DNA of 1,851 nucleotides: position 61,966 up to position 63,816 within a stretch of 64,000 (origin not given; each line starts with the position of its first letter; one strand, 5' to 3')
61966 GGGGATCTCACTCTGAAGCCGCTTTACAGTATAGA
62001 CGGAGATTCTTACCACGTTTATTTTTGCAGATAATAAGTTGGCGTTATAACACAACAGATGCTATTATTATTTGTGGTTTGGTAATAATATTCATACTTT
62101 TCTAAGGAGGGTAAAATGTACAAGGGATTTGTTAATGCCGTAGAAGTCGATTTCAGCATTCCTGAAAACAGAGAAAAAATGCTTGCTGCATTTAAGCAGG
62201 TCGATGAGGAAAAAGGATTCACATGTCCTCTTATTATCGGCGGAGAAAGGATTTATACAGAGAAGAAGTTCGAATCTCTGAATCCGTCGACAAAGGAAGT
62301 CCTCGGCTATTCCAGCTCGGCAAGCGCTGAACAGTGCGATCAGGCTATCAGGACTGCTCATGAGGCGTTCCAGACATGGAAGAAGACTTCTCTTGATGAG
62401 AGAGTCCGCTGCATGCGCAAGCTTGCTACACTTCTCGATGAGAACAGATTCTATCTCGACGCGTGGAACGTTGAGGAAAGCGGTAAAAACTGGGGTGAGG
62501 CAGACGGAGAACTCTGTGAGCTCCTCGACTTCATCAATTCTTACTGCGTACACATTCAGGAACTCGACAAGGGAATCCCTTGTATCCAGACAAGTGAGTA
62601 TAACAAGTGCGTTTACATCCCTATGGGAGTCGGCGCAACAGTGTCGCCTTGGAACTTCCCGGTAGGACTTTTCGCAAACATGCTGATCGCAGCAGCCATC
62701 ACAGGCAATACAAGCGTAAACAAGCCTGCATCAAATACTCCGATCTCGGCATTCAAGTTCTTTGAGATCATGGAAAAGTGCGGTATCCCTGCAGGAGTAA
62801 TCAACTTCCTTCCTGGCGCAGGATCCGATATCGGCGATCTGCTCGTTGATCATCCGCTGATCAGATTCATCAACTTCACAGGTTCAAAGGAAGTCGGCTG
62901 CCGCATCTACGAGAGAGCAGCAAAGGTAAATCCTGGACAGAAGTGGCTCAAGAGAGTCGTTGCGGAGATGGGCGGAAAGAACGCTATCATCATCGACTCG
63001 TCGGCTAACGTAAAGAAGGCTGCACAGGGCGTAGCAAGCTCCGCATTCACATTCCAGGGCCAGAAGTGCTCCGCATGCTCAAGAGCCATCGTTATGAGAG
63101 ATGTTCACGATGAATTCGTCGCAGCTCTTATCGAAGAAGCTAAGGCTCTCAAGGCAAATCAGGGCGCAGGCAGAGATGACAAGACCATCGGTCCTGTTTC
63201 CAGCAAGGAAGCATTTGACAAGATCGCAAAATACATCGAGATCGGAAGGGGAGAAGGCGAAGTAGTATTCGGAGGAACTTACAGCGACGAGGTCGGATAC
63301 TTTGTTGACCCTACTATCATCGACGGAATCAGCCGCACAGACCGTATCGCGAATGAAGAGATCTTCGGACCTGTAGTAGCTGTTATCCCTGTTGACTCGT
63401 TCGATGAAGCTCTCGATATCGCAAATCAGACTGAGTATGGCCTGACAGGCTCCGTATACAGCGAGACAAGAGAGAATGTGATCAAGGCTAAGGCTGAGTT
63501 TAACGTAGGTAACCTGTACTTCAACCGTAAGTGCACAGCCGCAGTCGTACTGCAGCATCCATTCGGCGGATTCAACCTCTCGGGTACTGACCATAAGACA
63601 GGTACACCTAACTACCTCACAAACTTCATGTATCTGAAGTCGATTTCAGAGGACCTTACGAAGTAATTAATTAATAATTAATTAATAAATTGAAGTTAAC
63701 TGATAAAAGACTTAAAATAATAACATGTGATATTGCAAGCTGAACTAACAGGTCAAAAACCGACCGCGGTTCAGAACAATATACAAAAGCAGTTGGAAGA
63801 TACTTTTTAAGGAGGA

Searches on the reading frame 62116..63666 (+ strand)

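Call 10: search_protein_families(library=ncbifam, proteins=[window:62116-63666:+], max_evalue=1e-10)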
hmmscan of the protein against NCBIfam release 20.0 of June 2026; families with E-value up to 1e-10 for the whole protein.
window:62116-63666:+ (516 aa): 40 families (the best 25 are shown)
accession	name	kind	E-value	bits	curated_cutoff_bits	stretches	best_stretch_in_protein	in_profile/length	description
NF002852.0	PRK03137.1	subfamily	1.9e-202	673.6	648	1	5-513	5-513/514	L-glutamate gamma-semialdehyde dehydrogenase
TIGR01237.1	D1pyr5carbox2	equivalog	2.2e-188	627.2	659.65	1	9-513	5-510/511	L-glutamate gamma-semialdehyde dehydrogenase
NF052305.1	DioxValDhHalo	equivalog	5.3e-103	345.5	750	1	48-492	18-460/483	2,5-dioxovalerate dehydrogenase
TIGR01236.1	D1pyr5carbox1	equivalog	8.8e-103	344.7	613.6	1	18-514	14-521/533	L-glutamate gamma-semialdehyde dehydrogenase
NF008869.0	PRK11904.1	equivalog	8e-101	338.4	747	1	6-515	524-1029/1042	bifunctional proline dehydrogenase/L-glutamate gamma-semialdehyde dehydrogenase PutA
NF042993.1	AlphKGSA_gudD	equivalog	1.9e-99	333.6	770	1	48-493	17-461/481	alpha-ketoglutaric semialdehyde dehydrogenase GucD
NF010000.0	PRK13473.1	subfamily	3.2e-89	299.7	615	1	41-491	7-452/475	aminobutyraldehyde dehydrogenase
TIGR02299.1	HpaE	equivalog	6.8e-86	288.8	638.35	1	40-509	4-473/488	5-carboxymethyl-2-hydroxymuconate semialdehyde dehydrogenase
TIGR01780.1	SSADH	subfamily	4e-84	283.1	646.35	1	56-496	3-437/448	succinate-semialdehyde dehydrogenase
TIGR01804.1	BADH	equivalog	5.7e-84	282.2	668.6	1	48-496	11-456/467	betaine-aldehyde dehydrogenase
NF007497.0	PRK10090.1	equivalog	2.1e-83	280.8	500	1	48-508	20-478/480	aldehyde dehydrogenase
TIGR01238.1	D1pyr5carbox3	equivalog_domain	2.4e-83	280.4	485.2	1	6-506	8-497/500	L-glutamate gamma-semialdehyde dehydrogenase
NF008772.0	PRK11809.1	equivalog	6.4e-83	279.1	1750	1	45-505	654-1107/1318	trifunctional transcriptional regulator/proline dehydrogenase/L-glutamate gamma-semialdehyde dehydrogenase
NF006916.0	PRK09407.1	equivalog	6.7e-83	279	521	1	49-498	33-479/526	succinic semialdehyde dehydrogenase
NF045735.1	PaDhStyDPseudo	equivalog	1.1e-78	265.1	850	1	47-509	15-478/483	phenylacetaldehyde dehydrogenase StyD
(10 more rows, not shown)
